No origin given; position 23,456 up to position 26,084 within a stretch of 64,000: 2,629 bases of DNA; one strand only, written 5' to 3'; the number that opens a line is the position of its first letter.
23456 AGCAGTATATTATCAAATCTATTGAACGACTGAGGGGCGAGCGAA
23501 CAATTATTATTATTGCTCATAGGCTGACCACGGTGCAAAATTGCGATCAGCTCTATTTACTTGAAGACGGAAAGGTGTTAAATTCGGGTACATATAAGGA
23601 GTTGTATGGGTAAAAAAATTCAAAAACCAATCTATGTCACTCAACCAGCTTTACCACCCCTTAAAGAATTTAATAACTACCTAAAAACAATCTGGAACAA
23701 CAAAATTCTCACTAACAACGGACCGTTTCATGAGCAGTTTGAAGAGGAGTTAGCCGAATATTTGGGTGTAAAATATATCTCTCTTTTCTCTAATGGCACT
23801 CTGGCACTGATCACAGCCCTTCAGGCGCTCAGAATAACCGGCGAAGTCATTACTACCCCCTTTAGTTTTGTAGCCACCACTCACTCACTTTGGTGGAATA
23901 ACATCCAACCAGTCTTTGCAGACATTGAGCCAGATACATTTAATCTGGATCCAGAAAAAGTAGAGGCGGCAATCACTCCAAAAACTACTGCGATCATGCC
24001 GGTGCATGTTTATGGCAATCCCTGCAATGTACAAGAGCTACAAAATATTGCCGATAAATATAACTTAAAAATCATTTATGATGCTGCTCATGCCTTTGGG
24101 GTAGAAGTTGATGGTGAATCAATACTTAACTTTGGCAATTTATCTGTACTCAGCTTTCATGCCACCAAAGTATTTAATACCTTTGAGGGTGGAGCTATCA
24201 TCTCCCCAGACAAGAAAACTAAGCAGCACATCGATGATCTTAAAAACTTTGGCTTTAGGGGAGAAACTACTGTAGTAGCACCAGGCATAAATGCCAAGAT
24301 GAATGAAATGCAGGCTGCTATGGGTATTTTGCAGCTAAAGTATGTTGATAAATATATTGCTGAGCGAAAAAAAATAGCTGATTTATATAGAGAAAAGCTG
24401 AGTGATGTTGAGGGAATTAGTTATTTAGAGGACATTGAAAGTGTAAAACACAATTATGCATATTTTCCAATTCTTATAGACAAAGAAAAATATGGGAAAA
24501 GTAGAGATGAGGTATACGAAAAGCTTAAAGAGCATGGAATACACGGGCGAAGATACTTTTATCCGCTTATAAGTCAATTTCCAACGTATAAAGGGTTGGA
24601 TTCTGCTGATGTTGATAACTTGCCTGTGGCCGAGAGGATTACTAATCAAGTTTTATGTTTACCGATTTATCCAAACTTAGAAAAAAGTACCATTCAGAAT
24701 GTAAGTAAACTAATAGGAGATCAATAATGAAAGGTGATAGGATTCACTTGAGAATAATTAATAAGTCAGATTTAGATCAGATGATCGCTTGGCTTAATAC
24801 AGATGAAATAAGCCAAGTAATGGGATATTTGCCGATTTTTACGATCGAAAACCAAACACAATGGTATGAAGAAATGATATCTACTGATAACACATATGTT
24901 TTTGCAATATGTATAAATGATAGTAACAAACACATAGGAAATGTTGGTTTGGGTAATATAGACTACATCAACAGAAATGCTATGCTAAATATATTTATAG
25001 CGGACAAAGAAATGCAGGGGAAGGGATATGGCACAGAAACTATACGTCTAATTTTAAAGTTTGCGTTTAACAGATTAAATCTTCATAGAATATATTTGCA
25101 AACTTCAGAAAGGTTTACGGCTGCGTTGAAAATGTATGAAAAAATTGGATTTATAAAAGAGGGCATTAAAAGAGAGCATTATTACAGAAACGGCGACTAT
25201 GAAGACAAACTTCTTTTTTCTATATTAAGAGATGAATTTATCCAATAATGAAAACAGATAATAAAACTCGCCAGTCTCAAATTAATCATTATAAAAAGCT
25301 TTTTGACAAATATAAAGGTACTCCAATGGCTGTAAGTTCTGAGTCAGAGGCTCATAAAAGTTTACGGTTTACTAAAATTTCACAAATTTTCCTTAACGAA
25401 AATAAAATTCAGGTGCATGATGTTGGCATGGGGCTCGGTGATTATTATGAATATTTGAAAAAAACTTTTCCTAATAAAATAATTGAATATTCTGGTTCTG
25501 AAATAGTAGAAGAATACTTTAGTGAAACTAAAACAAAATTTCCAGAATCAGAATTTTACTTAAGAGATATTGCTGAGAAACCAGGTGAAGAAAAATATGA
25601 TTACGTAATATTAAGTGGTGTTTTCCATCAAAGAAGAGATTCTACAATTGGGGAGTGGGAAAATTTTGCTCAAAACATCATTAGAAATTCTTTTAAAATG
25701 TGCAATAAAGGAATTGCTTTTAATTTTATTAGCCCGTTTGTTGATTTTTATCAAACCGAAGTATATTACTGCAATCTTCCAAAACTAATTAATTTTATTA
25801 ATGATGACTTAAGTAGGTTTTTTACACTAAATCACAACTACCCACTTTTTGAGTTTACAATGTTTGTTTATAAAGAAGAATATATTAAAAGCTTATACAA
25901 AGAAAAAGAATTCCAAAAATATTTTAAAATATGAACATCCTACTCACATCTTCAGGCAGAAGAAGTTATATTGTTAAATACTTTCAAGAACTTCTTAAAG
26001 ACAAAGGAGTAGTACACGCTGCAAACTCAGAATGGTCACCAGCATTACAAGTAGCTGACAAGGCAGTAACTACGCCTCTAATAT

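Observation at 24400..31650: Compositionally foreign (strongly AT-rich) sugar-tailoring cassette embedded in the glycan locus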

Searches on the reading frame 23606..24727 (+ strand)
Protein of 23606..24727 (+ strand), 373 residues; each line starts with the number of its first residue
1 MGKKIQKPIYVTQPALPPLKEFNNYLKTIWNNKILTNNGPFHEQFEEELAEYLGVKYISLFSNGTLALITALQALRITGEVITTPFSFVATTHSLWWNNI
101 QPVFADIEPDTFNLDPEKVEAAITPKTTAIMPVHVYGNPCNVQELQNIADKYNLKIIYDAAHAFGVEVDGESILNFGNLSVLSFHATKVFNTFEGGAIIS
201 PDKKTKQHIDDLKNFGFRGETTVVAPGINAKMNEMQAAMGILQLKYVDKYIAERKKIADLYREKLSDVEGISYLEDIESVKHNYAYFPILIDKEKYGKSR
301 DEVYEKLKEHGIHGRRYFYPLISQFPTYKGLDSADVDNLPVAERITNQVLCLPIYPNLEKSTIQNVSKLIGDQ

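Call 4: search_protein_families(library=pfam, proteins=[window:23606-24727:+], max_evalue=0.01)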
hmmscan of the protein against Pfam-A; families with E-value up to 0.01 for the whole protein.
window:23606-24727:+ (373 aa): 5 families
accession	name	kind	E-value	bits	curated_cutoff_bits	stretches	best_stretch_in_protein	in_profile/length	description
PF01041.23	DegT_DnrJ_EryC1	-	4.5e-110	368.7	19.8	1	20-368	5-357/360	DegT/DnrJ/EryC1/StrS aminotransferase family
PF00155.27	Aminotran_1_2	-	4.6e-08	33.1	19.7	1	41-320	43-336/361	Aminotransferase class I and II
PF01053.26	Cys_Met_Meta_PP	-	0.0013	17.8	27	1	40-162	52-176/381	Cys/Met metabolism PLP-dependent enzyme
PF01212.27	Beta_elim_lyase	-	0.0021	17.9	27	0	43-164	35-173/288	Beta-eliminating lyase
PF02571.20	CbiJ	-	0.0059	16.6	28.6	0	133-169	43-79/234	Precorrin-6x reductase CbiJ/CobK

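Call 16: search_protein_families(library=ncbifam, proteins=[window:23606-24727:+], max_evalue=0.001)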
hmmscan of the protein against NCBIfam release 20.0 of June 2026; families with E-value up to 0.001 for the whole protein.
window:23606-24727:+ (373 aa): 13 families
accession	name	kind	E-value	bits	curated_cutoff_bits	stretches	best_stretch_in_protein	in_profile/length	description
TIGR04427.1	PLP_DesI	equivalog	6.8e-97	325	650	1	6-370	18-379/390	dTDP-4-dehydro-6-deoxyglucose aminotransferase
TIGR03588.1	PseC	equivalog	1.1e-70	238.5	423.5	1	29-369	20-375/380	UDP-4-amino-4,6-dideoxy-N-acetyl-beta-L-altrosamine transaminase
TIGR04181.1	NHT_00031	hypoth_equivalog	7.1e-61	206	420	1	21-353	11-357/359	LegC family aminotransferase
NF011936.0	PRK15407.1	equivalog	3.2e-54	184.3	423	2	37-216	62-251/440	lipopolysaccharide biosynthesis protein RfbH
NF008687.0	PRK11706.1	equivalog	9.7e-51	172.7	375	1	23-369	14-369/375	dTDP-4-amino-4,6-dideoxygalactose transaminase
NF008658.2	PRK11658.1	equivalog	1e-49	169.2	631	1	38-368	31-371/379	UDP-4-amino-4-deoxy-L-arabinose aminotransferase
TIGR02379.1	ECA_wecE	subfamily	6.9e-39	133.7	434.85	1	23-370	14-371/376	dTDP-4-amino-4,6-dideoxy-D-glucose transaminase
NF000586.1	PRK00011.1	subfamily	5.1e-07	28.8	335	1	100-221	129-252/404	serine hydroxymethyltransferase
TIGR00858.1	bioF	equivalog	2e-06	26.8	426.45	0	34-82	60-108/365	8-amino-7-oxononanoate synthase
NF005526.0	PRK07179.1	equivalog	9.5e-05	21.1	428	1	32-167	91-225/407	alpha-hydroxyketone-type quorum-sensing autoinducer synthase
NF005817.0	PRK07683.1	equivalog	0.00016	20.5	575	0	100-157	135-195/387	aminotransferase A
NF005816.0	PRK07682.1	equivalog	0.00043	19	620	1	71-163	106-206/390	aminotransferase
NF004621.0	PRK05957.1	equivalog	0.00085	18.2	498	0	63-141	97-174/389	pyridoxal phosphate-dependent aminotransferase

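Call 41: search_solved_structures(query=window:23606-24727:+, max_evalue=1e-40)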
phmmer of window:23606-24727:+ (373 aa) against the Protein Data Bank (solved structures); distinct sequences matched with E-value up to 1e-40: 17.
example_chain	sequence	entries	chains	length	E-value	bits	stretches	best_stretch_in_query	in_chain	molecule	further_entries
2po3_A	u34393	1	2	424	3.3e-72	247.1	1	24-369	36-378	4-dehydrase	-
7b0m_AAA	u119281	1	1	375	1e-53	186.3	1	9-334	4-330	Sugar aminotransferase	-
7b0d_A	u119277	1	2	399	2.4e-52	181.7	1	42-372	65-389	Glutamine--scyllo-inositol transaminase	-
3frk_A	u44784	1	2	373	8e-50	173.5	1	41-366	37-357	QdtB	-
3bn1_A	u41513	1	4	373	2e-47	165.6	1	25-366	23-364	Perosamine synthetase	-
3dr7_A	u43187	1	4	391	2.4e-47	165.3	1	25-366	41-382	Putative perosamine synthetase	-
3dr4_A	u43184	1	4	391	1.6e-46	162.6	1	25-366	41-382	Putative perosamine synthetase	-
4k2b_A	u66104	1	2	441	2.7e-43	152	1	37-358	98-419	NTD biosynthesis operon protein NtdA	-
4k2i_A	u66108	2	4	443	2.7e-43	152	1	37-358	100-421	NTD biosynthesis operon protein NtdA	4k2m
8e75_A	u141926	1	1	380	1.2e-42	149.8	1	39-366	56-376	DegT/DnrJ/EryC1/StrS aminotransferase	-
8e77_A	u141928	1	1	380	1.2e-42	149.8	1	39-366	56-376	DegT/DnrJ/EryC1/StrS aminotransferase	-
4lc3_A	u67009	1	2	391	2.3e-42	148.9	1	37-366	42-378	Putative UDP-4-amino-4-deoxy-l-arabinose--oxoglutarate aminotransferase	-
3nu7_A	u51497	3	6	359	2.5e-42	148.8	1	39-365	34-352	Aminotransferase WbpE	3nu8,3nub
3nyu_A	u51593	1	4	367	2.6e-42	148.8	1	39-366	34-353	Aminotransferase WbpE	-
3nys_A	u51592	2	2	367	1.5e-41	146.2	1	39-366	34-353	Aminotransferase WbpE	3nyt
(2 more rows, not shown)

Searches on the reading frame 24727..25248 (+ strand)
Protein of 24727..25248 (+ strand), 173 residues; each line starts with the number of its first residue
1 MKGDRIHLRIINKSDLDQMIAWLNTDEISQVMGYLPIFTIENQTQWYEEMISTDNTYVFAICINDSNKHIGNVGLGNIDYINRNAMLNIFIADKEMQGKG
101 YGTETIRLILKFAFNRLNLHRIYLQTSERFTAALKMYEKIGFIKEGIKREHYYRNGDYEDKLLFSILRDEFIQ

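Call 4: search_protein_families(library=pfam, proteins=[window:24727-25248:+], max_evalue=0.01)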
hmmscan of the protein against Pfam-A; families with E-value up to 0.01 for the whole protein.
window:24727-25248:+ (173 aa): 7 families
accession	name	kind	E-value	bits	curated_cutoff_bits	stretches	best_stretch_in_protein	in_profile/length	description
PF13302.13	Acetyltransf_3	-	3.9e-21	76.6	25.4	1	5-142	1-137/138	Acetyltransferase (GNAT) domain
PF13420.13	Acetyltransf_4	-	1.1e-19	71.4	24.3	1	8-162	1-154/155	Acetyltransferase (GNAT) domain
PF00583.31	Acetyltransf_1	-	1.9e-12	47.9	20.7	1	38-142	16-116/116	Acetyltransferase (GNAT) family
PF13523.12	Acetyltransf_8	-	7e-08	32.7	27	1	88-146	83-141/145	Acetyltransferase (GNAT) domain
PF13508.13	Acetyltransf_7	-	3.7e-07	30.8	27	1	61-143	7-83/84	Acetyltransferase (GNAT) domain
PF08445.16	FR47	-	5.1e-05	23.6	22.1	0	91-145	28-80/86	FR47-like protein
PF13673.13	Acetyltransf_10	-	6.5e-05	23.4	23.6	1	44-146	20-111/128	Acetyltransferase (GNAT) domain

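Call 16: search_protein_families(library=ncbifam, proteins=[window:24727-25248:+], max_evalue=0.001)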
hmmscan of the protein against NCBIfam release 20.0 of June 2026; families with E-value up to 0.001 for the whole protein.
window:24727-25248:+ (173 aa): 21 families
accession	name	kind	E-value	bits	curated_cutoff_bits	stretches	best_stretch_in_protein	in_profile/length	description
NF011709.0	PRK15130.1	equivalog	2.3e-18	66.7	218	1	5-172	6-170/186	spermidine N1-acetyltransferase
TIGR03585.1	PseH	equivalog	1.8e-17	63.8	93.1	1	8-163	3-154/156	UDP-4-amino-4,6-dideoxy-N-acetyl-beta-L-altrosamine N-acetyltransferase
NF000225.3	AAC_6p_Strep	exception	6.9e-13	48.8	250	1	52-171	34-155/156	aminoglycoside 6'-N-acetyltransferase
TIGR01575.1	rimI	equivalog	2.9e-10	40.4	86.4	1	42-161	19-129/132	ribosomal protein S18-alanine N-acetyltransferase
NF000431.1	AAC_6p_Ian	exception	1.8e-08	34.1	400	1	4-164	6-173/190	aminoglycoside N-acetyltransferase AAC(6')-Ian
NF033693.0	AAC_6p_Ie_fam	exception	5.5e-08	33.1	340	1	2-163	4-174/179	AAC(6')-Ie family aminoglycoside N-acetyltransferase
NF008072.0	PRK10809.1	equivalog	5.9e-07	29.4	190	1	45-171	64-190/194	ribosomal protein S5-alanine N-acetyltransferase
NF007539.0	PRK10151.1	equivalog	7.5e-07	28.9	184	1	51-165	60-173/179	50S ribosomal protein L7/L12-serine acetyltransferase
NF012165.0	AAC_6p_set_A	equivalog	8.5e-07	28.8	280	1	7-146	2-151/177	aminoglycoside 6'-N-acetyltransferase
NF033074.0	AAC_6p_Ib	exception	1.6e-06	27.9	400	1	4-147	6-159/184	AAC(6')-Ib family aminoglycoside 6'-N-acetyltransferase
NF007527.0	PRK10140.1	equivalog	2.8e-06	27.3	236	1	45-163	40-157/162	N-acetyltransferase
TIGR04431.1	N6_acetyl_AAC6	equivalog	6.2e-06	25.9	260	1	5-147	7-159/184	AacA4 family aminoglycoside N(6')-acetyltransferase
NF000507.1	AAC_6p_Ie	exception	6.5e-06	26.3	450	1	5-166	7-177/201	aminoglycoside N-acetyltransferase AAC(6')-Ie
NF040503.1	resist_ArsN1a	equivalog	7.2e-06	25.8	170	1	86-162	79-153/159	arsinothricin resistance N-acetyltransferase ArsN1 family A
NF007025.1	PRK09491.1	equivalog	8.3e-06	25.8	173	1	82-162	61-139/145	ribosomal protein S18-alanine N-acetyltransferase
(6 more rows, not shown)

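Call 42: search_solved_structures(query=window:24727-25248:+, max_evalue=0.001)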
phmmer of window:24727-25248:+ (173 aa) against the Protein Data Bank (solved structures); distinct sequences matched with E-value up to 0.001: 49.
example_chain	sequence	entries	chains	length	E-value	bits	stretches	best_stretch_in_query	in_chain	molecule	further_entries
6erd_A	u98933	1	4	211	2e-24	89.4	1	6-153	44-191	Aminoglycoside N6'-acetyltransferase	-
8q6u_A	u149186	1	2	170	8.8e-24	87.3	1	7-153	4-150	Aminoglycoside N6'-acetyltransferase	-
8fv0_C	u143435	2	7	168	1.2e-18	70.7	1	61-172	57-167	Diamine N-acetyltransferase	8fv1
5ix3_A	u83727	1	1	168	1.2e-18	70.6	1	61-172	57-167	Diamine N-acetyltransferase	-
6dau_A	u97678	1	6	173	2.2e-17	66.5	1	6-172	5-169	Spermidine N1-acetyltransferase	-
7kwj_A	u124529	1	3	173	2.6e-17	66.3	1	8-172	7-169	Spermidine N(1)-acetyltransferase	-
4jjx_A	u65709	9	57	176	3e-17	66.1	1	6-172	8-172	Spermidine n1-acetyltransferase | Spermidine N(1)-acetyltransferase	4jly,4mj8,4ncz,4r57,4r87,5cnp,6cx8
4ygo_A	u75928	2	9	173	3e-17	66.1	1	6-172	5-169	Spermidine n1-acetyltransferase | Spermidine N(1)-acetyltransferase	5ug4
4mhd_A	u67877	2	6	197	3.5e-17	65.9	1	6-172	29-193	Spermidine n1-acetyltransferase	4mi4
3tth_A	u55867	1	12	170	3.5e-17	65.9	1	66-168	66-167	Spermidine N1-acetyltransferase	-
7kwh_A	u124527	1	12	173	5.1e-17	65.3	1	43-172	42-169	Spermidine N(1)-acetyltransferase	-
6vfm_A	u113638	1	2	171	9.7e-17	64.4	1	46-170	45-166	Spermidine N1-acetyltransferase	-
7kx2_A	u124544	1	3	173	1.2e-16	64.1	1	6-172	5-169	Spermidine N(1)-acetyltransferase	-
7kx3_A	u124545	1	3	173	1.8e-16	63.5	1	6-172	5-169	Spermidine N(1)-acetyltransferase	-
6vfn_A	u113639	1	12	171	4.3e-16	62.3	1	45-170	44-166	Spermidine N1-acetyltransferase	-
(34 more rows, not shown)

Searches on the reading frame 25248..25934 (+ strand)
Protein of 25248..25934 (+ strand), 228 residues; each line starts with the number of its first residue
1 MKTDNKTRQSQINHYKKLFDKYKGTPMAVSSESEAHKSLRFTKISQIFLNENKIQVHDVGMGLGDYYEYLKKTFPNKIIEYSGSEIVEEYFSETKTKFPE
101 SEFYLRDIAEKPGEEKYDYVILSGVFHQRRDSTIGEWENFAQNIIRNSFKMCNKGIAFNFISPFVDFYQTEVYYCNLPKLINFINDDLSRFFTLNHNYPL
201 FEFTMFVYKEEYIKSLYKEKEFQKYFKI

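Call 4: search_protein_families(library=pfam, proteins=[window:25248-25934:+], max_evalue=0.01)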
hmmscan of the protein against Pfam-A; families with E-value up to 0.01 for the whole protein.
window:25248-25934:+ (228 aa): 3 families
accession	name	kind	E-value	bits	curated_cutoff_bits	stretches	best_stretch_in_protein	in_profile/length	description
PF13649.12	Methyltransf_25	-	0.00045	21.3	27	1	56-132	1-80/97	Methyltransferase domain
PF08242.18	Methyltransf_12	-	0.0014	19.7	30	1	58-129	2-78/98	Methyltransferase domain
PF13489.12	Methyltransf_23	-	0.005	17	27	1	44-167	13-123/164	Methyltransferase domain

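Call 16: search_protein_families(library=ncbifam, proteins=[window:25248-25934:+], max_evalue=0.001)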
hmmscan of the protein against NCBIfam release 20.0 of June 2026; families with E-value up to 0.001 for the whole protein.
window:25248-25934:+ (228 aa): 0 families

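Call 43: search_solved_structures(query=window:25248-25934:+, max_evalue=1)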
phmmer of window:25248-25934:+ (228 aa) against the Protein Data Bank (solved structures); distinct sequences matched with E-value up to 1: 2.
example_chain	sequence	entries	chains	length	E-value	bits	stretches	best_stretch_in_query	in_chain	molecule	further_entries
6fco_A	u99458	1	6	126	0.049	16.6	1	101-156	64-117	Mitochondrial frataxin-like protein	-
8pq7_B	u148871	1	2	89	0.17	14.8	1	133-195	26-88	RxLR effector protein PexRD24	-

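Call 63: search_protein_representatives(protein=window:25248-25934:+)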
Query: 228 residues. Proteins with E-value up to 0.001 (for the whole library): 2526; up to 1e-10: 952; up to 1e-30: 32. The best 150 are listed.
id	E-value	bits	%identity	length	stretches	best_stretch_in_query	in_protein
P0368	4.4e-62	226.0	60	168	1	61-228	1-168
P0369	1.9e-61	223.9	50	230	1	5-225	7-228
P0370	6.2e-60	219.0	45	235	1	6-227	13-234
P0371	3.5e-59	216.5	45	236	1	3-226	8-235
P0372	6.2e-59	215.7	47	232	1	9-227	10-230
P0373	7.4e-57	208.9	39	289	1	10-226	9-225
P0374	5.1e-54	199.7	47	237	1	9-227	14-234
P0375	1.1e-50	188.7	41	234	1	5-226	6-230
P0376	1.2e-49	185.3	38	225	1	5-225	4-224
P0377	5.1e-49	183.3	43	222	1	10-228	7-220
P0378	1.1e-47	179.0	37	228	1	7-226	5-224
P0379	1.9e-46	174.9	41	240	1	10-227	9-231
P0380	3.6e-45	170.7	37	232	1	9-226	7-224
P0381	2.0e-43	165.0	40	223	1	14-228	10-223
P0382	4.1e-43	164.0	37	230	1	8-227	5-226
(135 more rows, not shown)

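Call 65: search_solved_structures(query=A1, max_evalue=0.01)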
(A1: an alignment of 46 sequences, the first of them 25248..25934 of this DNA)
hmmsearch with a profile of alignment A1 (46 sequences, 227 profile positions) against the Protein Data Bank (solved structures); distinct sequences matched with E-value up to 0.01: 66 (the best 60 are shown).
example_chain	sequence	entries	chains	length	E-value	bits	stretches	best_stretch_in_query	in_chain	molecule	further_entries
3dtn_A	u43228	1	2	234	8.7e-09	38.4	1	50-145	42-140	Putative Methyltransferase MM_2633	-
5dm2_A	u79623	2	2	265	9.6e-08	35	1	45-120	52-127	Methyltransferase domain family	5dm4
5dm1_A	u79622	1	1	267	9.6e-08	35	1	45-120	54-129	Methyltransferase domain family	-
4kwc_A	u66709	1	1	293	1.1e-07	34.8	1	45-120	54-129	BpumL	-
6bqc_A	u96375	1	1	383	1.6e-07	34.3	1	33-142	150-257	Cyclopropane-fatty-acyl-phospholipid synthase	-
5dly_A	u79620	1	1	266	2.1e-07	33.9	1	49-120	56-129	plantazolicin methyltransferase BamL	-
4kvz_A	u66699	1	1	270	2.1e-07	33.9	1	49-120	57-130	BamL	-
5dm0_A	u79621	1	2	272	2.2e-07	33.8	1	49-120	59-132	plantazolicin methyltransferase BamL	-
3cgg_A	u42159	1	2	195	3.8e-07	33.1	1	50-122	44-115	SAM-dependent methyltransferase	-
3dh0_A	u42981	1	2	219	2.3e-06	30.5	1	41-126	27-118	SAM dependent methyltransferase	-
8rdl_A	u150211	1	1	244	3.9e-06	29.7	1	40-130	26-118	ToxA protein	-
4mwz_A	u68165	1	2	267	4.5e-06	29.5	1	42-120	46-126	Phosphoethanolamine N-methyltransferase, putative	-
4iv0_A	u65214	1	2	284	5.1e-06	29.4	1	42-120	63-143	Phosphoethanolamine N-methyltransferase, putative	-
6mro_A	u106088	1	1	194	5.6e-06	29.2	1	56-145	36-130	methyl transferase from Methanosarcina acetivorans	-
4iv8_A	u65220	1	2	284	5.9e-06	29.1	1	43-133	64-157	Phosphoethanolamine N-methyltransferase,putative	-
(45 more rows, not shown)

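Call 66: search_protein_families(library=pfam, alignment_id=A1, max_evalue=0.001)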
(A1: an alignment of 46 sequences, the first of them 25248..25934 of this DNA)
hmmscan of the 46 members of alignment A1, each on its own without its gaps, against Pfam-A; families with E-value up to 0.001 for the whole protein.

A. member 1, window:25248-25934:+ (228 aa): 1 family
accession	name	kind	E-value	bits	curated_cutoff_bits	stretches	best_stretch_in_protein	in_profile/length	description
PF13649.12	Methyltransf_25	-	0.00045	21.3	27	1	56-132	1-80/97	Methyltransferase domain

B. families by the number of members that match (of 46 scanned): 12 families
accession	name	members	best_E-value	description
PF13649.12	Methyltransf_25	37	1.5e-13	Methyltransferase domain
PF08242.18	Methyltransf_12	34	3.3e-10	Methyltransferase domain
PF08241.18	Methyltransf_11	28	4.2e-11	Methyltransferase domain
PF13847.12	Methyltransf_31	20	2.9e-11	Methyltransferase domain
PF13489.12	Methyltransf_23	17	7.5e-07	Methyltransferase domain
PF05175.20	MTS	9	3.9e-07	Methyltransferase small domain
PF13679.12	Methyltransf_32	2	5.2e-05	Methyltransferase domain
PF07021.18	MetW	2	6.8e-05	Methionine biosynthesis protein MetW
PF02353.26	CMAS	1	3.1e-11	Mycolic acid cyclopropane synthetase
PF03848.20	TehB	1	0.00013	Tellurite resistance protein TehB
PF01209.24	Ubie_methyltran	1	0.0004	ubiE/COQ5 methyltransferase family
PF05401.17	NodS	1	0.00041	Nodulation protein S (NodS)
